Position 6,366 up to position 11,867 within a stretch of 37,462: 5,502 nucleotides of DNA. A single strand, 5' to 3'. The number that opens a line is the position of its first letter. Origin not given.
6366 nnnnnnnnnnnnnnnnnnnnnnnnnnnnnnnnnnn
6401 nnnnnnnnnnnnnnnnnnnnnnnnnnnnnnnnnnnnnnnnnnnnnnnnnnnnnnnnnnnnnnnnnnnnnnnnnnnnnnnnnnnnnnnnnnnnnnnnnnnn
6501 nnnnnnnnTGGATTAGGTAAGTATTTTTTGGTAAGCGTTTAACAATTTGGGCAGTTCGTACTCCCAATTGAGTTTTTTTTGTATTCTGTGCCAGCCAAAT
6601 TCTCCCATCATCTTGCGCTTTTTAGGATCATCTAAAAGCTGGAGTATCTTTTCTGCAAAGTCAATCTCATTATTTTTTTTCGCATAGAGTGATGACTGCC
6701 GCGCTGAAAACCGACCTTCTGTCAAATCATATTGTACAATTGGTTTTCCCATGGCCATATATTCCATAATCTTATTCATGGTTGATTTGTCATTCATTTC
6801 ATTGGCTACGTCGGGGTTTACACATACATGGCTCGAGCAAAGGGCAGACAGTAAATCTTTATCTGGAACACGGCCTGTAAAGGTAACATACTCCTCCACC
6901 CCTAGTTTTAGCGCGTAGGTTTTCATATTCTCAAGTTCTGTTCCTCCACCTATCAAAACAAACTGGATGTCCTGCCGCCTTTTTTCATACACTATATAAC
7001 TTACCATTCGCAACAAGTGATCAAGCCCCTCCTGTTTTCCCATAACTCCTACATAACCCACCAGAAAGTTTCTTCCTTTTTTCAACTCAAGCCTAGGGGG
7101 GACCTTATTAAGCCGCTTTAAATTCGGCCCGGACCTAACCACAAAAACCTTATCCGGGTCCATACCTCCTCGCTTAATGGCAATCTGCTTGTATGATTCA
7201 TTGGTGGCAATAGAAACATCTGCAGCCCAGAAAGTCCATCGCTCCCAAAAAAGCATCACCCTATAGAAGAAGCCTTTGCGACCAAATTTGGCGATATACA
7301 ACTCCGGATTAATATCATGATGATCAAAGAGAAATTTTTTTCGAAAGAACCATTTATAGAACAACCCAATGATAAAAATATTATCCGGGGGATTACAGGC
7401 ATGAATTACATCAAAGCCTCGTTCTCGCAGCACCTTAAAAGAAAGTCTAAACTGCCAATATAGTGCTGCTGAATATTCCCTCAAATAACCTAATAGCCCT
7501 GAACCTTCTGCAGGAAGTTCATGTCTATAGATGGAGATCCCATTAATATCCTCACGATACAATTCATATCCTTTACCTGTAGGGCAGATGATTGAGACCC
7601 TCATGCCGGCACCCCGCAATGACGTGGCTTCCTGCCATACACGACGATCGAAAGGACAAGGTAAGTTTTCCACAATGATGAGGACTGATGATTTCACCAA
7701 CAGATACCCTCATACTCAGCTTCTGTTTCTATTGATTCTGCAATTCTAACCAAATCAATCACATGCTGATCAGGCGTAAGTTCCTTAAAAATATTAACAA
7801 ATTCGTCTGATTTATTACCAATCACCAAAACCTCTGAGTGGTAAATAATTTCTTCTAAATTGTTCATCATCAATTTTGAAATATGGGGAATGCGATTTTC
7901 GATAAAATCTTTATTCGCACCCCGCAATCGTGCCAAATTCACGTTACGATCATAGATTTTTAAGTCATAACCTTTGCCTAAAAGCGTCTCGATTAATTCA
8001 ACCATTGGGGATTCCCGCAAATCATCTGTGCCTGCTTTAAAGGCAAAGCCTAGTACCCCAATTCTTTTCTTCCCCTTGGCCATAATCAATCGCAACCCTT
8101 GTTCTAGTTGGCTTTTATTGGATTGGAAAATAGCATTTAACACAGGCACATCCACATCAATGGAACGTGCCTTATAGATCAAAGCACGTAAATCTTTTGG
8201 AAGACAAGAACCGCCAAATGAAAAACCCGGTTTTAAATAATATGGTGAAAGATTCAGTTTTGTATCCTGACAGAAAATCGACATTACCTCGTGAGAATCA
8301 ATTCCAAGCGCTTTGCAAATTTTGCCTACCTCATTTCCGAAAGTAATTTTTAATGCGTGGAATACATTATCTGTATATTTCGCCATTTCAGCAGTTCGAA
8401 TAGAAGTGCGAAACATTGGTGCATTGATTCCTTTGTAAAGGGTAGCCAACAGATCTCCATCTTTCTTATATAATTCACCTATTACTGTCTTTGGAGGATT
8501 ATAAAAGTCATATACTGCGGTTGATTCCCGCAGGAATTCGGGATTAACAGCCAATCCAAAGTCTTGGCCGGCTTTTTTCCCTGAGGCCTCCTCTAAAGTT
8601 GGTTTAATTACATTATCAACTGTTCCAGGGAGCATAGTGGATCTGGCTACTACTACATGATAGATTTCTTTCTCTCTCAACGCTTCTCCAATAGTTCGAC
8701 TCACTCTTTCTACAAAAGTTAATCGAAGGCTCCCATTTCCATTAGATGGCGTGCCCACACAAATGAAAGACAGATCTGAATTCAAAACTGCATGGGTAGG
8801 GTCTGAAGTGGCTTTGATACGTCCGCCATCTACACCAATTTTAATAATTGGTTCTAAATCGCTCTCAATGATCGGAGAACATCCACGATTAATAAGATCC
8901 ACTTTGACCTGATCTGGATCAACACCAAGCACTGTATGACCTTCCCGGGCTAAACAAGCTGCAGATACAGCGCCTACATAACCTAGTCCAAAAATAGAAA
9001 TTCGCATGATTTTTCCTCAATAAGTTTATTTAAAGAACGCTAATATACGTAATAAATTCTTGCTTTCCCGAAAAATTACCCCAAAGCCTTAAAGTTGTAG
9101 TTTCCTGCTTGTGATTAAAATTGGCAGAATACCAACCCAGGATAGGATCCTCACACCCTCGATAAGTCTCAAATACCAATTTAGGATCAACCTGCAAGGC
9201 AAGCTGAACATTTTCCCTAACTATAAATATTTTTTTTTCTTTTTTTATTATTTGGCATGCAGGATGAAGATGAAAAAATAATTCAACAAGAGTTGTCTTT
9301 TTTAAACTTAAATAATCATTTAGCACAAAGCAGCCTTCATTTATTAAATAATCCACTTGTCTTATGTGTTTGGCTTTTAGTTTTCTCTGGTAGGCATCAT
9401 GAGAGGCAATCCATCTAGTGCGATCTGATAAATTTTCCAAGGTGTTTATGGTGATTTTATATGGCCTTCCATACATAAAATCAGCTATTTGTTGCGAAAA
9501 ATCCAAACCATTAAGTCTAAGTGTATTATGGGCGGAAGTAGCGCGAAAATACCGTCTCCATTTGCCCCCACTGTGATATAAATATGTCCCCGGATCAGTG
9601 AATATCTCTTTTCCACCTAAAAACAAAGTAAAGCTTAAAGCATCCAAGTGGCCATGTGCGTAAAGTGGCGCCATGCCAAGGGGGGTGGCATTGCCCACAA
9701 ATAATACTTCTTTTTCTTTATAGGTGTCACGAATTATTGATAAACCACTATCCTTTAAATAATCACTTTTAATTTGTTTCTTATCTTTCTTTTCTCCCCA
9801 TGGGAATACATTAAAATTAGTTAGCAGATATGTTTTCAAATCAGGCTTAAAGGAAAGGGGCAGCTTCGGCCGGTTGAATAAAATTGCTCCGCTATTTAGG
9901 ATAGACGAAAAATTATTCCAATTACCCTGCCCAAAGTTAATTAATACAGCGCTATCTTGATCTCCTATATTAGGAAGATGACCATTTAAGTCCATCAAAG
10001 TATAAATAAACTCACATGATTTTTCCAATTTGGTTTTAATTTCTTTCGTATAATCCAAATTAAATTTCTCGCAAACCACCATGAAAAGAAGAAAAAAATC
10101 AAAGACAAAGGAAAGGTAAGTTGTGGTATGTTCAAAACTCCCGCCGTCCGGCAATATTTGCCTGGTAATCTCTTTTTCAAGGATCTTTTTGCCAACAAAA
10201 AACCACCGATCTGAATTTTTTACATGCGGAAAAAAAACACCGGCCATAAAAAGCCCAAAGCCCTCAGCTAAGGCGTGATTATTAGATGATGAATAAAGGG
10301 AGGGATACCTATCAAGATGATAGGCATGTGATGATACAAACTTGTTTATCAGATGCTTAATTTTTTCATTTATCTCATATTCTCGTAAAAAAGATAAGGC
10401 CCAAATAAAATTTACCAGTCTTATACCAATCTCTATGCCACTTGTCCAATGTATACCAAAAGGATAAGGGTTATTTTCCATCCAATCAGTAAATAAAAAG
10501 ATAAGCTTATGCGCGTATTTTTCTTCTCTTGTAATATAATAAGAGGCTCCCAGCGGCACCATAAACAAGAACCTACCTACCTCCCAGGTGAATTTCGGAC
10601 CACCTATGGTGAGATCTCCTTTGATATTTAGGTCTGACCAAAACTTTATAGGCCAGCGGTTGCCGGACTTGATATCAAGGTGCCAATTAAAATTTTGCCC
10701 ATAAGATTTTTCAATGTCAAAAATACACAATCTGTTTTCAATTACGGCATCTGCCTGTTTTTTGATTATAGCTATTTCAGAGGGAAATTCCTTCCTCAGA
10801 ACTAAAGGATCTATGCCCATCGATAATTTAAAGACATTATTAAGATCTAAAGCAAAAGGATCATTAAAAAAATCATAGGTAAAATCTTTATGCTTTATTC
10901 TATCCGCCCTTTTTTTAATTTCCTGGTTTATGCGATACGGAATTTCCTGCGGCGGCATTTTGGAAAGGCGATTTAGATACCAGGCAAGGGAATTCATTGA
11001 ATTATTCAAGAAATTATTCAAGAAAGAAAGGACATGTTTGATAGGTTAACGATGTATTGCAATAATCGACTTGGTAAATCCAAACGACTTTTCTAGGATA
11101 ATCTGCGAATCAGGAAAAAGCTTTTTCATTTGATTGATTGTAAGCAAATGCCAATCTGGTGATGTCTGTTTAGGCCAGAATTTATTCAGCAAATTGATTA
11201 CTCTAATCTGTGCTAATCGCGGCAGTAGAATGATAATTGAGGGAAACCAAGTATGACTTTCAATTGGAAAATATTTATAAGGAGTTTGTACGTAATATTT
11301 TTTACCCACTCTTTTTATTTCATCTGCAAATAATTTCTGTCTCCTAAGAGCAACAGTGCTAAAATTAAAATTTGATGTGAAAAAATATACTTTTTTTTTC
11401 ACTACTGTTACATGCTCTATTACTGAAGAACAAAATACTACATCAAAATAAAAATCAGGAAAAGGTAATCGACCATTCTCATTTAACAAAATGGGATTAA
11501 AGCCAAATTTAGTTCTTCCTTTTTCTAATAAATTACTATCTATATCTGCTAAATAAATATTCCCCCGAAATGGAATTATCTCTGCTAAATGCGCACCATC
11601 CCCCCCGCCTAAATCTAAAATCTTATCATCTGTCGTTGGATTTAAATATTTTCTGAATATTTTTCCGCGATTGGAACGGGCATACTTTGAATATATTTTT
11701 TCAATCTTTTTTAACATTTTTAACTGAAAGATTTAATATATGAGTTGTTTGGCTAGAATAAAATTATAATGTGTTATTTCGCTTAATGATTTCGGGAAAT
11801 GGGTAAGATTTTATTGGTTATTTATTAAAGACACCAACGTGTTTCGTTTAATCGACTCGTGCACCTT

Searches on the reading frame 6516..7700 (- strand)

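Call 23: search_protein_families(library=pfam, proteins=[window:6516-7700:-], max_evalue=0.001)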
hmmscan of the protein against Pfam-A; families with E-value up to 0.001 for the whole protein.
window:6516-7700:- (395 aa): 5 families
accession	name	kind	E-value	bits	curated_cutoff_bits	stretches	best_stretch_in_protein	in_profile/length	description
PF13692.12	Glyco_trans_1_4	-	2.2e-22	80.3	27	1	213-358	3-142/142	Glycosyl transferases group 1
PF00534.26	Glycos_transf_1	-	1.4e-20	74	26.4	1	207-369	11-169/172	Glycosyl transferases group 1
PF13439.12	Glyco_transf_4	-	1.1e-13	52.1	28.5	1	19-195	6-169/170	Glycosyltransferase Family 4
PF13579.12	Glyco_trans_4_4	-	6.6e-13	49.7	29.7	1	19-190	5-157/158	Glycosyl transferase 4-like domain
PF13524.12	Glyco_trans_1_2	-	3.2e-10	40.6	25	1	241-387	11-143/144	Glycosyl transferase-like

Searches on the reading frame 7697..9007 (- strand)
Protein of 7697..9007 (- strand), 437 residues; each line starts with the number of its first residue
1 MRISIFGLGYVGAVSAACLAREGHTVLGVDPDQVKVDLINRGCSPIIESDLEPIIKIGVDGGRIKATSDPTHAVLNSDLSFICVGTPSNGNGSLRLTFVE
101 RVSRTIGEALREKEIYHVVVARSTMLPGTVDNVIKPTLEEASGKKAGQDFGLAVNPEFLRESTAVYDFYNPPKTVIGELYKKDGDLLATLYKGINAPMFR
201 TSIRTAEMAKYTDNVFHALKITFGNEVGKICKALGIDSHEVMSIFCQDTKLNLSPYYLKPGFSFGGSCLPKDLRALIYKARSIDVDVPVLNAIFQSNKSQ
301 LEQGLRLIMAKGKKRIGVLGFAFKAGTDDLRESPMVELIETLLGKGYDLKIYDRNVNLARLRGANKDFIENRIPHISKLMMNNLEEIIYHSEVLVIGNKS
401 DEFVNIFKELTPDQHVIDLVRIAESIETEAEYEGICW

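Call 23: search_protein_families(library=pfam, proteins=[window:7697-9007:-], max_evalue=0.001)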
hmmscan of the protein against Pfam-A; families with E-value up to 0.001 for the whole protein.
window:7697-9007:- (437 aa): 3 families
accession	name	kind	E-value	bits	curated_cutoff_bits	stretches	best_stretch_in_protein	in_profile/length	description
PF03721.20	UDPG_MGDP_dh_N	-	9.9e-56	188.7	27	1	1-186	1-183/187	UDP-glucose/GDP-mannose dehydrogenase family, NAD binding domain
PF00984.24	UDPG_MGDP_dh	-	8.7e-30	103.1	25.4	1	204-298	1-93/94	UDP-glucose/GDP-mannose dehydrogenase family, central domain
PF03720.21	UDPG_MGDP_dh_C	-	4.7e-15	56.3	30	1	317-422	1-100/103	UDP-glucose/GDP-mannose dehydrogenase family, UDP binding domain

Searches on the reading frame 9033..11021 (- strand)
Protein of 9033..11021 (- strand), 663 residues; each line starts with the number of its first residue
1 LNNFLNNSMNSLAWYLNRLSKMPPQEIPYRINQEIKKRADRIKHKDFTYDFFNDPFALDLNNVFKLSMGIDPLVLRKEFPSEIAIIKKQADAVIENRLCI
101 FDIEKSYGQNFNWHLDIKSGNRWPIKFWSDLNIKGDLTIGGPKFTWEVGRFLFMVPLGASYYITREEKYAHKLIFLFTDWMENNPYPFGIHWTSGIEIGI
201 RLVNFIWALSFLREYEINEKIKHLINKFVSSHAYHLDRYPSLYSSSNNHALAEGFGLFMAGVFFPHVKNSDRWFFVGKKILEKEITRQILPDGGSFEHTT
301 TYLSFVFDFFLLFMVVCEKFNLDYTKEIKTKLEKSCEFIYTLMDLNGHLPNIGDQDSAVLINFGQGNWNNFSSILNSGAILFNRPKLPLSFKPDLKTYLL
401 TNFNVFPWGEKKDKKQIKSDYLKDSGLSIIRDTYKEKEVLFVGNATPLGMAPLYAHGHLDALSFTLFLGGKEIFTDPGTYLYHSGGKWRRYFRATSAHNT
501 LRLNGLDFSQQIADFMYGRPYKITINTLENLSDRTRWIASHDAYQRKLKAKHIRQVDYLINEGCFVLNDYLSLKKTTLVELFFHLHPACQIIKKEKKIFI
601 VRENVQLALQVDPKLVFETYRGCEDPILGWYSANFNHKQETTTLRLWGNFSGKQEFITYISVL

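Call 23: search_protein_families(library=pfam, proteins=[window:9033-11021:-], max_evalue=0.001)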
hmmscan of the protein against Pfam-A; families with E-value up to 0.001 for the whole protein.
window:9033-11021:- (663 aa): 2 families
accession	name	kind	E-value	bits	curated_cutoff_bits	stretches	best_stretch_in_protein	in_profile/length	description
PF07940.18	Hepar_II_III_C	-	1e-38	133.6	24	1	420-653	7-231/237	Heparinase II/III-like, C-terminal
PF16889.11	Hepar_II_III_N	-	2.2e-30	106.6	22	1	106-355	79-313/340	Heparinase II/III N-terminus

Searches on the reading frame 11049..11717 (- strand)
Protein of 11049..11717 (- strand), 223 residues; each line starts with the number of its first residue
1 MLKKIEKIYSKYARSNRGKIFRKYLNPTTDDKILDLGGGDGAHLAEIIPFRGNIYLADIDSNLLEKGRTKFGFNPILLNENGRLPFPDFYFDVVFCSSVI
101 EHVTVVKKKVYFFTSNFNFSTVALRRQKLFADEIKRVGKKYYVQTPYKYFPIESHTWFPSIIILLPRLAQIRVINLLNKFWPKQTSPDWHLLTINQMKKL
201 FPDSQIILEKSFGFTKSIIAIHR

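Call 23: search_protein_families(library=pfam, proteins=[window:11049-11717:-], max_evalue=0.001)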
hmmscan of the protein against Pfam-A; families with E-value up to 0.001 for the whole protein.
window:11049-11717:- (223 aa): 4 families
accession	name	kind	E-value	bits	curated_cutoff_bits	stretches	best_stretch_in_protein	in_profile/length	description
PF08241.18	Methyltransf_11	-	1.6e-09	38.7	21.2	1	34-107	1-77/95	Methyltransferase domain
PF08242.18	Methyltransf_12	-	5.6e-08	33.8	30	1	34-106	1-81/98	Methyltransferase domain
PF13649.12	Methyltransf_25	-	2.1e-07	31.9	27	1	33-105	1-79/97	Methyltransferase domain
PF13489.12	Methyltransf_23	-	0.00013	22.2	27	1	27-105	20-96/164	Methyltransferase domain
